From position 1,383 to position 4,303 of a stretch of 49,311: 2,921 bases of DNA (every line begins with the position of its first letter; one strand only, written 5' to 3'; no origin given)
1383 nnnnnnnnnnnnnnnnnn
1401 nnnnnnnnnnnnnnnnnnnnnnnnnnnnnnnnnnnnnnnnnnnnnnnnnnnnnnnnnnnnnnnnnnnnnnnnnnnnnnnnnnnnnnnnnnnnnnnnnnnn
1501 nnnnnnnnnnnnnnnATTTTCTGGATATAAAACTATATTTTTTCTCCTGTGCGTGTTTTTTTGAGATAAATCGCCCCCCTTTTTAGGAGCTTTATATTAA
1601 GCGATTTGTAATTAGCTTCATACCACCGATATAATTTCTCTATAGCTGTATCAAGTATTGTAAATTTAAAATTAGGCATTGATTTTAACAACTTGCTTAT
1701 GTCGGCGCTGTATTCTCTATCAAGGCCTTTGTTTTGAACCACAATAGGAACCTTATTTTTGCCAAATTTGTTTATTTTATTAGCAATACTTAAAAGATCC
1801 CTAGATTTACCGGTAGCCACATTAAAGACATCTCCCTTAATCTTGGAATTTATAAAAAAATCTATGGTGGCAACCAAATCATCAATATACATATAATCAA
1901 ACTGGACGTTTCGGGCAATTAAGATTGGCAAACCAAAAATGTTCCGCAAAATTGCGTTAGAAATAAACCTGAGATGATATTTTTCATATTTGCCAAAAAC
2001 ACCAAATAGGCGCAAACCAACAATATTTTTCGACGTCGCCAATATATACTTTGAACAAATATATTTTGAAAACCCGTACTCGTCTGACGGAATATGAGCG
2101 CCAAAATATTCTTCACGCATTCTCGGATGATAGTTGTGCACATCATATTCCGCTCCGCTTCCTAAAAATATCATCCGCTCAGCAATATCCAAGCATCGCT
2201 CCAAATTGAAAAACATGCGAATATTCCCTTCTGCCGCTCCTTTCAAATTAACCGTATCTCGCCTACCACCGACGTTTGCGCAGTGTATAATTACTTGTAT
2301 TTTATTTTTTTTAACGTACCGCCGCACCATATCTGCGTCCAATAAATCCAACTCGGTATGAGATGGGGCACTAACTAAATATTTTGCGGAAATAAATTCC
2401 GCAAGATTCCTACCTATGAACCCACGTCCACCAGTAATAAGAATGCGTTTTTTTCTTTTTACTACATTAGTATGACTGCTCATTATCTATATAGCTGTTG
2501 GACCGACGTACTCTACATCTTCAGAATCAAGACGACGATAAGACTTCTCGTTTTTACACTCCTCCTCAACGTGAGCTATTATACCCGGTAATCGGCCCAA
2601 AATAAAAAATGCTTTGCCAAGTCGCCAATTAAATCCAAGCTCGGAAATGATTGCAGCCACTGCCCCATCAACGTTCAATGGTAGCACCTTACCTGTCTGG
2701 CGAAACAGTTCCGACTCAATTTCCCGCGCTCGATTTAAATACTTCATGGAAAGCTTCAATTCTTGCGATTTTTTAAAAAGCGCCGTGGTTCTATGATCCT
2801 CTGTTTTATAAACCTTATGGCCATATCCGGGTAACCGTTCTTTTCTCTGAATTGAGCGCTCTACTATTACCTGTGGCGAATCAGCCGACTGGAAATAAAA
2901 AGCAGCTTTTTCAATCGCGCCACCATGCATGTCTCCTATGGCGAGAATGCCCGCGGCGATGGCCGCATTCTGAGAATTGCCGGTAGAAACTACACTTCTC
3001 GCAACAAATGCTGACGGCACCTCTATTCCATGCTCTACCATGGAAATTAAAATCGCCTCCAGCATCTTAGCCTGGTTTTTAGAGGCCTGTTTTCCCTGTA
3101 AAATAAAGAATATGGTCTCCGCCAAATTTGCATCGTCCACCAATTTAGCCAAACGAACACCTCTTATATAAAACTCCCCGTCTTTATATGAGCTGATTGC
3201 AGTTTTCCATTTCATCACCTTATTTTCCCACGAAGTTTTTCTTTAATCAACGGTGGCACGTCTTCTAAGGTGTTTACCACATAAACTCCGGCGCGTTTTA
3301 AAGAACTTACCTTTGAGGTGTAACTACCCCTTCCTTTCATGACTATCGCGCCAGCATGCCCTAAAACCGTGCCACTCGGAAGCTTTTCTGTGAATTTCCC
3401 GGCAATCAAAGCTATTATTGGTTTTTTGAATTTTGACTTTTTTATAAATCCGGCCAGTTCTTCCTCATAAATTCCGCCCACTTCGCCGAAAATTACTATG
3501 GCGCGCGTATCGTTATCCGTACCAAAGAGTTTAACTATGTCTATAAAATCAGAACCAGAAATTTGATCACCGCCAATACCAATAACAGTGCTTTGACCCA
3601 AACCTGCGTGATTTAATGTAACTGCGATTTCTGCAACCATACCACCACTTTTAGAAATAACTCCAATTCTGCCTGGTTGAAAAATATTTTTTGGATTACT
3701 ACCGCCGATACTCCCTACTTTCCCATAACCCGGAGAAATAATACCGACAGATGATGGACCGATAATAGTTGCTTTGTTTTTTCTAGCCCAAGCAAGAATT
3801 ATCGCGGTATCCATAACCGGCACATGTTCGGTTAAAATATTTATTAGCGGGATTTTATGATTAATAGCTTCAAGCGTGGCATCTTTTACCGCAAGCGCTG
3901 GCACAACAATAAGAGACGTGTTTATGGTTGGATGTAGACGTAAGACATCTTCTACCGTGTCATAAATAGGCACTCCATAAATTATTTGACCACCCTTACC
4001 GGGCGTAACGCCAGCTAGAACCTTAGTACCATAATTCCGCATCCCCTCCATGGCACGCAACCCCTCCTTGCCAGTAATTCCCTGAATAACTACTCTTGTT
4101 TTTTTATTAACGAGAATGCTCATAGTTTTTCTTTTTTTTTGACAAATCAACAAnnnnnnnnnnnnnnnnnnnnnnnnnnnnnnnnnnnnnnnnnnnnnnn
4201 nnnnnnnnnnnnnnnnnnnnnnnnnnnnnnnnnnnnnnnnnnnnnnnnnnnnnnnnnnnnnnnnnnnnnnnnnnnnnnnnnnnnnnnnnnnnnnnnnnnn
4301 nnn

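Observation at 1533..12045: Predicted citrate-fed pathway to a C10 acyl-branched (erwiniose-type) sugar in a CPR surface-glycan locus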

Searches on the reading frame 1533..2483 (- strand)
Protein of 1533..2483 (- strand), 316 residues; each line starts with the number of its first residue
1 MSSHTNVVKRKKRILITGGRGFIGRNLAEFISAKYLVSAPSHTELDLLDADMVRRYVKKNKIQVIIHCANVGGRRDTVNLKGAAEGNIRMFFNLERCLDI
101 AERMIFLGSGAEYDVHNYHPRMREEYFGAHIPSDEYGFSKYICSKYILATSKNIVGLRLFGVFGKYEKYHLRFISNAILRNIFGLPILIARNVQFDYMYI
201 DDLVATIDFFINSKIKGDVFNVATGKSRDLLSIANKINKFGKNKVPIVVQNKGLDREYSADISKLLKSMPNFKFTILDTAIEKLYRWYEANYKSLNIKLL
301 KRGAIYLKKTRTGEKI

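Call 4: search_protein_families(library=pfam, proteins=[window:1533-2483:-])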
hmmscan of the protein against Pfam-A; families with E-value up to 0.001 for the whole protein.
window:1533-2483:- (316 aa): 4 families
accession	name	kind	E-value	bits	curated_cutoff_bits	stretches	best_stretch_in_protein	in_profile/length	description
PF01370.27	Epimerase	-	2.6e-26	93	20.9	1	14-223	1-240/240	NAD dependent epimerase/dehydratase family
PF04321.23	RmlD_sub_bind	-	2e-11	43.9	27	1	13-174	2-163/287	RmlD substrate binding domain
PF16363.11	GDP_Man_Dehyd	-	3.7e-07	30.4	27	0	44-238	58-263/332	GDP-mannose 4,6 dehydratase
PF01073.25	3Beta_HSD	-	4e-05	23.2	22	0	43-204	50-222/280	3-beta hydroxysteroid dehydrogenase/isomerase family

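Call 7: search_protein_families(library=ncbifam, proteins=[window:1533-2483:-])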
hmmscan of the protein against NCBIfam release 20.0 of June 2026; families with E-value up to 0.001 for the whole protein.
window:1533-2483:- (316 aa): 10 families
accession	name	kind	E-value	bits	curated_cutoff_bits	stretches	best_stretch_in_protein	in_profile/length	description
TIGR02197.1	heptose_epim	equivalog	2.7e-20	72.8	274.6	1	14-290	1-315/316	ADP-glyceromanno-heptose 6-epimerase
TIGR01181.1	dTDP_gluc_dehyt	equivalog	5.7e-13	48.6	365.1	1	163-293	182-316/321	dTDP-glucose 4,6-dehydratase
NF047922.1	GDPFucSynFcl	equivalog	8.4e-10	38.6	500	1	11-292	2-305/308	GDP-L-fucose synthase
TIGR01179.1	galE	equivalog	2.1e-09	36.7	262.3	1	43-171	52-185/332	UDP-glucose 4-epimerase GalE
NF047837.1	UDPAcbARedWbcJ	equivalog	1.7e-08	33.8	500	1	13-256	2-232/372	UDP-2-acetamido-2,6-beta-L-arabino-hexul-4-ose reductase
NF008360.0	PRK11150.1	equivalog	2.7e-08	33.4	452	1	94-272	101-290/310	ADP-glyceromanno-heptose 6-epimerase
TIGR01214.1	rmlD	equivalog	3e-08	33.1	224.05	1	13-167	1-155/285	dTDP-4-dehydrorhamnose reductase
NF007490.0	PRK10084.1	subfamily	2.4e-05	23.5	649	0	131-295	162-341/361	dTDP-glucose 4,6-dehydratase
NF011728.1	PRK15181.1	equivalog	4.3e-05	22.7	760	0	62-230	91-271/348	Vi polysaccharide biosynthesis UDP-N-acetylglucosaminuronic acid C-4 epimerase TviC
NF007582.0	PRK10217.1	equivalog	0.00011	21.5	698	0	163-291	188-334/355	dTDP-glucose 4,6-dehydratase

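Call 39: search_solved_structures(query=window:1533-2483:-, max_evalue=1e-8)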
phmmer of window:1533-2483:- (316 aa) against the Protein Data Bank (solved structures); distinct sequences matched with E-value up to 1e-8: 2.
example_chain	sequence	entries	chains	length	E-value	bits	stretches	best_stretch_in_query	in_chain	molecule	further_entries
9gpi_D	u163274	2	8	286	2.2e-11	47.1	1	12-163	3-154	dTDP-4-dehydrorhamnose reductase, putative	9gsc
2hun_A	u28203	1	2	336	2.4e-09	40.4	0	157-291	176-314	336aa long hypothetical dTDP-glucose 4,6-dehydratase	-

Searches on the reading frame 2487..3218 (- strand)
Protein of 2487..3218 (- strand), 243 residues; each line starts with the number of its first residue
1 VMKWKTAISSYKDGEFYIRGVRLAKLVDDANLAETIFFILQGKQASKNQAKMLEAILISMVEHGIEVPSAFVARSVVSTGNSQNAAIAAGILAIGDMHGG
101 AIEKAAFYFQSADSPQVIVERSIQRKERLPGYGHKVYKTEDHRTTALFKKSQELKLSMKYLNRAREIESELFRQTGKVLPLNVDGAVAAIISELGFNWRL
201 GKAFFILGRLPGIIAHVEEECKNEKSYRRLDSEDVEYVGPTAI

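Call 4: search_protein_families(library=pfam, proteins=[window:2487-3218:-])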
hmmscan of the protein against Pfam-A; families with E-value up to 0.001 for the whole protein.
window:2487-3218:- (243 aa): 1 family
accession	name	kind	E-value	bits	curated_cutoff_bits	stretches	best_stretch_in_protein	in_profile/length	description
PF00285.26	Citrate_synt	-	2.2e-40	139.3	27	1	30-228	147-355/357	Citrate synthase, C-terminal domain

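Call 7: search_protein_families(library=ncbifam, proteins=[window:2487-3218:-])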
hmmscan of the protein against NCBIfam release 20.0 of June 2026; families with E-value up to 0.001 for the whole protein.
window:2487-3218:- (243 aa): 21 families
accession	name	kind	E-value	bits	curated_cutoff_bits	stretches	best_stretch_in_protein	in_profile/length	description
NF004869.0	PRK06224.1-6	subfamily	8.9e-76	254.7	212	1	2-240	3-251/263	citryl-CoA lyase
NF004866.0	PRK06224.1-3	subfamily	1.9e-60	204.4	245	1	3-240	18-264/275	citryl-CoA lyase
NF004868.0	PRK06224.1-5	subfamily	1.1e-46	159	193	1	3-224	5-239/260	citryl-CoA lyase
NF004864.0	PRK06224.1-1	equivalog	3.4e-44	151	261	1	4-225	17-253/278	citryl-CoA lyase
TIGR01800.1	cit_synth_II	subfamily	1.6e-29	102.8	421.3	1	28-240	145-357/368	2-methylcitrate synthase/citrate synthase II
NF004867.0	PRK06224.1-4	equivalog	1.6e-27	96.2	409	1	23-223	27-236/261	citryl-CoA lyase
NF009005.0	PRK12350.1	subfamily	2.6e-27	96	332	1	34-241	139-351/366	citrate synthase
NF041301.1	Cit_synth_Halo_CitZ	equivalog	4.9e-23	81.7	550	1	25-228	152-360/379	citrate synthase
NF009006.1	PRK12351.1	equivalog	6.4e-22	77.5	550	1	16-240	141-365/376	bifunctional 2-methylcitrate synthase/citrate synthase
NF041157.1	Cit_synThplmales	equivalog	1.4e-21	77.1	590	1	24-226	144-354/377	citrate synthase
NF010637.0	PRK14034.1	equivalog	2.1e-21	76.3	594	1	20-241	140-361/372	citrate synthase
NF010638.0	PRK14035.1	equivalog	2.1e-21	76.1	572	1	28-228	149-353/372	citrate synthase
NF010636.0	PRK14033.1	equivalog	2.2e-21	76.1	479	1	27-231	154-362/376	bifunctional 2-methylcitrate synthase/citrate synthase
NF010639.0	PRK14036.1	equivalog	3e-21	75.6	502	1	27-228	151-359/379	citrate synthase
NF004865.0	PRK06224.1-2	equivalog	3.3e-20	72.7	323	1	8-241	15-263/265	citryl-CoA lyase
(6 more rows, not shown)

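Call 29: search_solved_structures(query=window:2487-3218:-, show_alignments=2)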
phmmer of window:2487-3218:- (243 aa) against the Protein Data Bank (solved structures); distinct sequences matched with E-value up to 0.001: 59.
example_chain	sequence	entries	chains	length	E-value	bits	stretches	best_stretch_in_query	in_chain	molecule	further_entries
6hxp_A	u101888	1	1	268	1.8e-66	227.1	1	4-240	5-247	Citryl-CoA lyase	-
2c6x_A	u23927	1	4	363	2.6e-22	82.7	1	32-228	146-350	CITRATE SYNTHASE 1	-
2p2w_A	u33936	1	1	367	7.1e-22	81.3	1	17-241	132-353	Citrate synthase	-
1aj8_A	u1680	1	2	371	2.5e-20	76.3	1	33-236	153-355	CITRATE SYNTHASE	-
1iom_A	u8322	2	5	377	9e-20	74.4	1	29-222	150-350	CITRATE SYNTHASE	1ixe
6abx_A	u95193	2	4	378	8.2e-19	71.3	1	33-228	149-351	Citrate synthase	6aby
1vgp_A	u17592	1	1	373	3.7e-18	69.1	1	31-228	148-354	373aa long hypothetical citrate synthase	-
1vgm_A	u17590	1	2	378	1.7e-16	63.7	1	31-240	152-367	378aa long hypothetical citrate synthase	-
6hxj_B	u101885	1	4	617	2.1e-16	63.4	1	18-228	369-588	ATP-citrate lyase alpha-subunit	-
3tqg_A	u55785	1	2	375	2.1e-16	63.4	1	19-240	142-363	2-methylcitrate synthase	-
1o7x_A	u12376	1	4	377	2.4e-16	63.2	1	42-240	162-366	CITRATE SYNTHASE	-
6qcl_A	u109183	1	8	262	3.4e-16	62.7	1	12-228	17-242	ATP-citrate lyase alpha-subunit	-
6nzy_A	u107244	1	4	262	3.5e-16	62.7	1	12-228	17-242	ATP-citrate lyase alpha-subunit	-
6hxn_A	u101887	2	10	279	4.3e-16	62.4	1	14-228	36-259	ATP-citrate lyase alpha-subunit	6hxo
8qwb_A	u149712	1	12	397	3.7e-15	59.3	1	29-229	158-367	Citrate synthase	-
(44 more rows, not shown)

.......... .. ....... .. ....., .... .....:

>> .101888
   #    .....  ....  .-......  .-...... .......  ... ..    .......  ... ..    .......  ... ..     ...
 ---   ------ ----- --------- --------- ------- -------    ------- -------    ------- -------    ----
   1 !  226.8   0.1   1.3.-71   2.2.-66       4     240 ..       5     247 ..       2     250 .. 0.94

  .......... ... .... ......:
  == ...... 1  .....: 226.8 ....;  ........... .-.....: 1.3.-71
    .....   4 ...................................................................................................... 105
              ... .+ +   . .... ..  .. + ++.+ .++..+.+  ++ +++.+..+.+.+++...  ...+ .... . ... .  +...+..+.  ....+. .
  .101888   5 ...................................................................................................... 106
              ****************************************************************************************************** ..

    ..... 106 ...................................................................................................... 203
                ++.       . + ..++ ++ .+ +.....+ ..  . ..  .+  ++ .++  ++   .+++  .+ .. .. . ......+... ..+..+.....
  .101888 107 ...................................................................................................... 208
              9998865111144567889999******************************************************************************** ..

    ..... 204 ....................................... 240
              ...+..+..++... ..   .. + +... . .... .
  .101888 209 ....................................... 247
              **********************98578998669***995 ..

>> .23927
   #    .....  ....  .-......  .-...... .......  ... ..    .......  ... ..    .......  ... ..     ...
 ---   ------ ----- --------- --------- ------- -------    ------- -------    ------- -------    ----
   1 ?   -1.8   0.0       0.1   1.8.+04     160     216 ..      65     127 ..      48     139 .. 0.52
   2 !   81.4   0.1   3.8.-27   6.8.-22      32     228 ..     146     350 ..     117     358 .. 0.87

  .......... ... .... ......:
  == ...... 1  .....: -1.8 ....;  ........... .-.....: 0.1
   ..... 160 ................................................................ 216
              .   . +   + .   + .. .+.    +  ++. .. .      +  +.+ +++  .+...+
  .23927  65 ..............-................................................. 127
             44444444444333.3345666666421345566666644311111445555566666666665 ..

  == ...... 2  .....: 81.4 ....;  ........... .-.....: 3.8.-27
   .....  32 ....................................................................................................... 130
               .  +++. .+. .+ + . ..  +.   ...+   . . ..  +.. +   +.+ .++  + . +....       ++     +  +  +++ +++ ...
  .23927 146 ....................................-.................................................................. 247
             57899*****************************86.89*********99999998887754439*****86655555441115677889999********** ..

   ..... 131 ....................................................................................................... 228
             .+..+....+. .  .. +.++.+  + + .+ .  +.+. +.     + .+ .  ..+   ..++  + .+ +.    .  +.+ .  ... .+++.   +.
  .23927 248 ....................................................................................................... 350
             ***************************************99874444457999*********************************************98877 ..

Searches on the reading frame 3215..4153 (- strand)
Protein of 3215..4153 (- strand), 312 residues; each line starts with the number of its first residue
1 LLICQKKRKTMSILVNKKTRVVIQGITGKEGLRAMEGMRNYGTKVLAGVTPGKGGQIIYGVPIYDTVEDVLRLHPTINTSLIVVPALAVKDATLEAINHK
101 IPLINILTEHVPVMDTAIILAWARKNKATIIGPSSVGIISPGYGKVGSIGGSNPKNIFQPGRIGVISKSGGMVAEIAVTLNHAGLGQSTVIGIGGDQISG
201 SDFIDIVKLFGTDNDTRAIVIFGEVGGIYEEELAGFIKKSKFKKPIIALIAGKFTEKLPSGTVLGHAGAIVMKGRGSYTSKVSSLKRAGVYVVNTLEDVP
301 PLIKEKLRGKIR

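Call 4: search_protein_families(library=pfam, proteins=[window:3215-4153:-])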
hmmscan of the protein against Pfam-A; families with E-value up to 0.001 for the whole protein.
window:3215-4153:- (312 aa): 3 families
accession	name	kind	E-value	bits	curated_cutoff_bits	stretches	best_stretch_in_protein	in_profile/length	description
PF02629.25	CoA_binding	-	3.4e-22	79.4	22.3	1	16-110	1-97/97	CoA binding domain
PF00549.24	Ligase_CoA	-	6.2e-14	52.7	24.5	1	166-288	1-125/128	CoA-ligase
PF13607.11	Succ_CoA_lig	-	6.6e-13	49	27.4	1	160-299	1-131/138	Succinyl-CoA ligase like flavodoxin domain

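Call 7: search_protein_families(library=ncbifam, proteins=[window:3215-4153:-])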
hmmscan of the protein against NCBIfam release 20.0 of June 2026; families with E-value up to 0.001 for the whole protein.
window:3215-4153:- (312 aa): 6 families
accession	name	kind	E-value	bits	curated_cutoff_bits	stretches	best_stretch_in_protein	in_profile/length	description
TIGR01019.1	sucCoAalpha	subfamily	5.2e-86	288.6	353.2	1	13-306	1-285/286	succinate--CoA ligase subunit alpha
NF004230.0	PRK05678.1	equivalog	7.9e-86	287.8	336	1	11-307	1-288/291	succinate--CoA ligase subunit alpha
TIGR02717.1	AcCoA-syn-alpha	equivalog_domain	7.6e-22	77.6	567.15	1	28-300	20-281/447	acetate--CoA ligase alpha subunit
NF045494.1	AcCoALig_Archglob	equivalog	5e-10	38.4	1200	1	29-298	238-493/665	acetate--CoA ligase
NF045493.1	HydDutCoALig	equivalog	1.4e-09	37.1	1300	1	12-299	4-285/698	4-hydroxybutyrate--CoA ligase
NF004760.0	PRK06091.1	subfamily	3e-06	26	433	1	73-252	114-288/555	acyl-CoA synthetase FdrA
